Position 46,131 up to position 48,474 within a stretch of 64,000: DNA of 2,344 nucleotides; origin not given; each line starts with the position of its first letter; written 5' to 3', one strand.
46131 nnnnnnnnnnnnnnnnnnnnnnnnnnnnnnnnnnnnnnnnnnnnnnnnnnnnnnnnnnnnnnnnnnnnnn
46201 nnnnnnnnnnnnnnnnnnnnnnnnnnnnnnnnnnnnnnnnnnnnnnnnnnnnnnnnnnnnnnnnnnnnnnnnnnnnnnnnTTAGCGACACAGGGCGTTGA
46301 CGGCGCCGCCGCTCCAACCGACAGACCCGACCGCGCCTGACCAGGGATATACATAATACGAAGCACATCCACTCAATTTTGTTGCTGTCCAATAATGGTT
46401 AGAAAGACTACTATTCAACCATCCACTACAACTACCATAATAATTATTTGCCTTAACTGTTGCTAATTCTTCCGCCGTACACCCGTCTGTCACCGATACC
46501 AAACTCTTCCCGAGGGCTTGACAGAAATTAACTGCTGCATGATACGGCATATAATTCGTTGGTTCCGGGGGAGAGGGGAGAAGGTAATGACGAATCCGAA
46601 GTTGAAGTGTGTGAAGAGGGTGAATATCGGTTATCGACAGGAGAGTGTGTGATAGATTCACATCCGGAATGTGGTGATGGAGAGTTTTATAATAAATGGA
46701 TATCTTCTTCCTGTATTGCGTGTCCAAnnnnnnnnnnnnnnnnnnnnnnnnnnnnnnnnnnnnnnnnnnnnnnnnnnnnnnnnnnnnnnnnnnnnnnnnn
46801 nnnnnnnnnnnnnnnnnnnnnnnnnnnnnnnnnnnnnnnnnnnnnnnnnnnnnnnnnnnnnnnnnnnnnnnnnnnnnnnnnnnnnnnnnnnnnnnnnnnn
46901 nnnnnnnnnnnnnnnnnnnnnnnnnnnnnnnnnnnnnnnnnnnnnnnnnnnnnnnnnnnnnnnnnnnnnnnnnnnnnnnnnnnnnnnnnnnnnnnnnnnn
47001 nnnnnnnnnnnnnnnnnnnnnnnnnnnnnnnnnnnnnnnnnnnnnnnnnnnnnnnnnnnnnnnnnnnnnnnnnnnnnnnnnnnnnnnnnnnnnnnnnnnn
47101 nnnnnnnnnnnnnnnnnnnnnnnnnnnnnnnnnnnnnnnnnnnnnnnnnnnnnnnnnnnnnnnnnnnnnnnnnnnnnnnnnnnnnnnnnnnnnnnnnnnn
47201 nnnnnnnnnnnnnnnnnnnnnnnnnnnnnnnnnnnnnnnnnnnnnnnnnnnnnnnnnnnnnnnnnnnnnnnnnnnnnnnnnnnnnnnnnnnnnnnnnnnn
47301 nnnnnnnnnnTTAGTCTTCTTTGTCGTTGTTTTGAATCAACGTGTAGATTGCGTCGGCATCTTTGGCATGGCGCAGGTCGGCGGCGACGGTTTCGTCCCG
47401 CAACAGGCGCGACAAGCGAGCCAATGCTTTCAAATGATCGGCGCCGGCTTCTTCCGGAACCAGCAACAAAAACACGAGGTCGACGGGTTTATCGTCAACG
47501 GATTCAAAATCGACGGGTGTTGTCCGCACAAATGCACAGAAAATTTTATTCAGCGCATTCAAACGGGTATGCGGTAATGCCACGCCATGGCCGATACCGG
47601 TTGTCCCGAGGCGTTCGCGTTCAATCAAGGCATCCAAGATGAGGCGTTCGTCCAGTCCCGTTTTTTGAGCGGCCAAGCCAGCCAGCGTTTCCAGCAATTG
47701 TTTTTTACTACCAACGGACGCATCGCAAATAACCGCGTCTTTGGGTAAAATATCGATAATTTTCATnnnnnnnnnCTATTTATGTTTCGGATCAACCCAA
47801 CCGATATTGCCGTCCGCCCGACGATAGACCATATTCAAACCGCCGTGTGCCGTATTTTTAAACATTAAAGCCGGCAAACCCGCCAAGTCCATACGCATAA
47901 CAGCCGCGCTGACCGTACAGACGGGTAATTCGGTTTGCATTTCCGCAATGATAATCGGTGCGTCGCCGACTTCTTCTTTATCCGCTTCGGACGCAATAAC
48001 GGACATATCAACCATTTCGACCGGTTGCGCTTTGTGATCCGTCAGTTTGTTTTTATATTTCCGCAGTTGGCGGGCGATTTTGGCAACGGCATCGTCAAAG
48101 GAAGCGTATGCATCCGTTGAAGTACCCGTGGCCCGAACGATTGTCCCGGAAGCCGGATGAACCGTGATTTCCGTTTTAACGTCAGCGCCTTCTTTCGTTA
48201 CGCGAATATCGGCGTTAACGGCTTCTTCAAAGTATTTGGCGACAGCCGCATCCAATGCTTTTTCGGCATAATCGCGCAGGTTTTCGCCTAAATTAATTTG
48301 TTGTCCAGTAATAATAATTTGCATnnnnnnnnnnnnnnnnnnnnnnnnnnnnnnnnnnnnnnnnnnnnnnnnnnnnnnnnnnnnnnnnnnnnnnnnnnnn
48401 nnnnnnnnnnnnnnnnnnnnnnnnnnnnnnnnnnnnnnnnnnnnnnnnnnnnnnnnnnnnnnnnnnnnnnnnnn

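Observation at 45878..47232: Scrambled cassette: middle and C-terminal domains lie head-to-head on opposite strands between inverted repeat blocks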

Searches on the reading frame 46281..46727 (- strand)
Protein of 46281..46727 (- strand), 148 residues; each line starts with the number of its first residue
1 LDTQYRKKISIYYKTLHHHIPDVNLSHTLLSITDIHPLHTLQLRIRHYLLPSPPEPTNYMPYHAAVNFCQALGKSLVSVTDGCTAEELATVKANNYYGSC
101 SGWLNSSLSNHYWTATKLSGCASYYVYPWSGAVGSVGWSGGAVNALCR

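Call 10: search_protein_families(library=pfam, proteins=[window:46281-46727:-], max_evalue=1)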
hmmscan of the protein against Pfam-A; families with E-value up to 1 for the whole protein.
window:46281-46727:- (148 aa): 1 family
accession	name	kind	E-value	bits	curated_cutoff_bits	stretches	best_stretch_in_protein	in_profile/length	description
PF02526.19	GBP_repeat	-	0.18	12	25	1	2-20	16-34/38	Glycophorin-binding protein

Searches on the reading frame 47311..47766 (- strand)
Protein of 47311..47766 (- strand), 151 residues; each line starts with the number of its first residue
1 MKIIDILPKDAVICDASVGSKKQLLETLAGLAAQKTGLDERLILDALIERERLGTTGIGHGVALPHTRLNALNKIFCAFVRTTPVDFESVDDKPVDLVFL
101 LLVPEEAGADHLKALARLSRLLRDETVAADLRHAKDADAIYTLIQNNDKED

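Call 21: find_encoding_contigs(protein=window:47311-47766:-, flank=6000, max_places=10)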
Protein window:47311-47766:- (151 aa): 17 contigs read that carry it; 10 places shown.
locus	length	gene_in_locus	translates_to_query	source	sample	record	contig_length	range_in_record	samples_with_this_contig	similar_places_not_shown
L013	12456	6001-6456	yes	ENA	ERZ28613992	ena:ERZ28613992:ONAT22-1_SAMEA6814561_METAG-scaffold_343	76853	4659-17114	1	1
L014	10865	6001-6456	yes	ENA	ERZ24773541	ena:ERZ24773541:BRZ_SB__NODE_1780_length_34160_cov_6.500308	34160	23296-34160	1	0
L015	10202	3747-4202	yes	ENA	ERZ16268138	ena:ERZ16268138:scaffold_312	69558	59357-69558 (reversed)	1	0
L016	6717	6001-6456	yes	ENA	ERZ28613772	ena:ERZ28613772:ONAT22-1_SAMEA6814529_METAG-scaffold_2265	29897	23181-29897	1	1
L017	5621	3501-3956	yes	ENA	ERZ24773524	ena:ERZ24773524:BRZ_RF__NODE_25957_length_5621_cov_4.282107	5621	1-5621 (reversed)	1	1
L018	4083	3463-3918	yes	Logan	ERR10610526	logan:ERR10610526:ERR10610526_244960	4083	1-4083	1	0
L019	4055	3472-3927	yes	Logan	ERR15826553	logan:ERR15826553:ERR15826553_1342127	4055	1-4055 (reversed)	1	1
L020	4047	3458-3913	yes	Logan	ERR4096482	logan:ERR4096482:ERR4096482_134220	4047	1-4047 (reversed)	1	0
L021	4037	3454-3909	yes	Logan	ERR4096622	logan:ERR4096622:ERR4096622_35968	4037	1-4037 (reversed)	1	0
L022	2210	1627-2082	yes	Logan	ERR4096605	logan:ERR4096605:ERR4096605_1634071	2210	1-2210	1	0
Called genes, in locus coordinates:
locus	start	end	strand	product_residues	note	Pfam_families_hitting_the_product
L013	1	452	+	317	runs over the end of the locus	PF03255:ACCA, PF01039:Carboxyl_trans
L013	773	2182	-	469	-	-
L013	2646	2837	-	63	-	-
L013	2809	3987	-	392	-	PF00535:Glycos_transf_2, PF10111:Glyco_tranf_2_2, PF13641:Glyco_tranf_2_3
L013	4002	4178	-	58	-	-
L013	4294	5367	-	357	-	PF04055:Radical_SAM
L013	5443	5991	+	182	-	PF02482:Ribosomal_S30AE, PF16321:Ribosom_S30AE_C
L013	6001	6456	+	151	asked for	PF00359:PTS_EIIA_2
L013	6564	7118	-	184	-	-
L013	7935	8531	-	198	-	PF01025:GrpE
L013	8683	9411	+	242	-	PF01138:RNase_PH, PF03725:RNase_PH_C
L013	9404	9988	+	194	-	PF01725:Ham1p_like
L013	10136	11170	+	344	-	PF00154:RecA_N, PF08423:Rad51, PF06745:ATPase, PF01637:ATPase_2 (weak), PF13191:AAA_16 (weak), PF27531:MT3502_N (weak), PF21096:RecA_C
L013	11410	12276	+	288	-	-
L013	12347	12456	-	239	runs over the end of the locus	PF01255:Prenyltransf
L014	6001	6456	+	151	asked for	PF00359:PTS_EIIA_2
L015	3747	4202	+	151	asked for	PF00359:PTS_EIIA_2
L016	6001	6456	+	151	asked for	PF00359:PTS_EIIA_2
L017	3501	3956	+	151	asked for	PF00359:PTS_EIIA_2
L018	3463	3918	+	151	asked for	PF00359:PTS_EIIA_2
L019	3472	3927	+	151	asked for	PF00359:PTS_EIIA_2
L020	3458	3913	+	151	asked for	PF00359:PTS_EIIA_2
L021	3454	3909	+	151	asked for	PF00359:PTS_EIIA_2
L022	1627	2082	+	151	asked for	PF00359:PTS_EIIA_2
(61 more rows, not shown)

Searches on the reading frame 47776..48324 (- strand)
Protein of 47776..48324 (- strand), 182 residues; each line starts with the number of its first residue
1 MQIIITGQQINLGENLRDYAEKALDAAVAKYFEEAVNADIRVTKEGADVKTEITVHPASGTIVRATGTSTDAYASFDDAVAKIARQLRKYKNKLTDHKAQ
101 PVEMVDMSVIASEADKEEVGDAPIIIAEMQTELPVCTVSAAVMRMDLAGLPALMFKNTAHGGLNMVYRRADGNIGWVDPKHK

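Call 53: find_encoding_contigs(protein=window:47776-48324:-, flank=5000, max_places=10)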
Protein window:47776-48324:- (182 aa): 23 contigs read that carry it; 10 places shown.
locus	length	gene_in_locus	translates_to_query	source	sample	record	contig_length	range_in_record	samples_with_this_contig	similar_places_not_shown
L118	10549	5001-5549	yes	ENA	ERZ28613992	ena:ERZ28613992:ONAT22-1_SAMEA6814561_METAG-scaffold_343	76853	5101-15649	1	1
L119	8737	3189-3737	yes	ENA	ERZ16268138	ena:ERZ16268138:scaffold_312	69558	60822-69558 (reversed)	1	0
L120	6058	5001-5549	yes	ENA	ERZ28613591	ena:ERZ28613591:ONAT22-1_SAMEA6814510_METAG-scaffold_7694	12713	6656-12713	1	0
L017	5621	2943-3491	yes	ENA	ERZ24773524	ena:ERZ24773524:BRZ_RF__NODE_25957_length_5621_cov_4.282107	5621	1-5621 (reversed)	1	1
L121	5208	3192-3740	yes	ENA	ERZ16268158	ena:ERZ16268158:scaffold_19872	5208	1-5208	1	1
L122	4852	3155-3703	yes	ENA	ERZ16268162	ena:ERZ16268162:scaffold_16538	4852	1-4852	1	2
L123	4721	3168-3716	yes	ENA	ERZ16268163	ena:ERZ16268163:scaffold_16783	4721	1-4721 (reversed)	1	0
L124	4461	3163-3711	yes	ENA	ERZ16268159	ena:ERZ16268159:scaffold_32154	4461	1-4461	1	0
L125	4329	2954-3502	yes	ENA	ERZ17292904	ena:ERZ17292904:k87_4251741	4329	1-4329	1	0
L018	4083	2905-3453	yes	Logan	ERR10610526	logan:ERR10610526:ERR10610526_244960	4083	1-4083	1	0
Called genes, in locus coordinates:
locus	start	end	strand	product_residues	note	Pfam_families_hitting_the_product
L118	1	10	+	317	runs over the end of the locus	PF03255:ACCA, PF01039:Carboxyl_trans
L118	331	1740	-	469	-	-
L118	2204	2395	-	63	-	-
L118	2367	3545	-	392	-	PF00535:Glycos_transf_2, PF10111:Glyco_tranf_2_2, PF13641:Glyco_tranf_2_3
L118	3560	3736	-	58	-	-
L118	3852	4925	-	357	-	PF04055:Radical_SAM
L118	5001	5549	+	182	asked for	PF02482:Ribosomal_S30AE, PF16321:Ribosom_S30AE_C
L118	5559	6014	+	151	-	PF00359:PTS_EIIA_2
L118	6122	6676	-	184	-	-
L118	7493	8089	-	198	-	PF01025:GrpE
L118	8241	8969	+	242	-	PF01138:RNase_PH, PF03725:RNase_PH_C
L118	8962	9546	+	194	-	PF01725:Ham1p_like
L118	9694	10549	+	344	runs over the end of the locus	PF00154:RecA_N, PF08423:Rad51, PF06745:ATPase, PF01637:ATPase_2 (weak), PF13191:AAA_16 (weak), PF27531:MT3502_N (weak), PF21096:RecA_C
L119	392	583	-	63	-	-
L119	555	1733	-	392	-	PF00535:Glycos_transf_2, PF10111:Glyco_tranf_2_2, PF13641:Glyco_tranf_2_3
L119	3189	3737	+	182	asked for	PF02482:Ribosomal_S30AE, PF16321:Ribosom_S30AE_C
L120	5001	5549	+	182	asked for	PF02482:Ribosomal_S30AE, PF16321:Ribosom_S30AE_C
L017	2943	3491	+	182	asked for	PF02482:Ribosomal_S30AE, PF16321:Ribosom_S30AE_C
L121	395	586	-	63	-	-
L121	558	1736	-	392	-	PF00535:Glycos_transf_2, PF10111:Glyco_tranf_2_2, PF13641:Glyco_tranf_2_3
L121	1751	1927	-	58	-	-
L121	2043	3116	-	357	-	PF04055:Radical_SAM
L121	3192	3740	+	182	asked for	PF02482:Ribosomal_S30AE, PF16321:Ribosom_S30AE_C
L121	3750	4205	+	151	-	PF00359:PTS_EIIA_2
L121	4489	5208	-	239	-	?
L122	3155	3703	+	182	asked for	PF02482:Ribosomal_S30AE, PF16321:Ribosom_S30AE_C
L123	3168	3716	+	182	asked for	PF02482:Ribosomal_S30AE, PF16321:Ribosom_S30AE_C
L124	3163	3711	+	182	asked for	PF02482:Ribosomal_S30AE, PF16321:Ribosom_S30AE_C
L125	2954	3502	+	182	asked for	PF02482:Ribosomal_S30AE, PF16321:Ribosom_S30AE_C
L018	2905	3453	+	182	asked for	PF02482:Ribosomal_S30AE, PF16321:Ribosom_S30AE_C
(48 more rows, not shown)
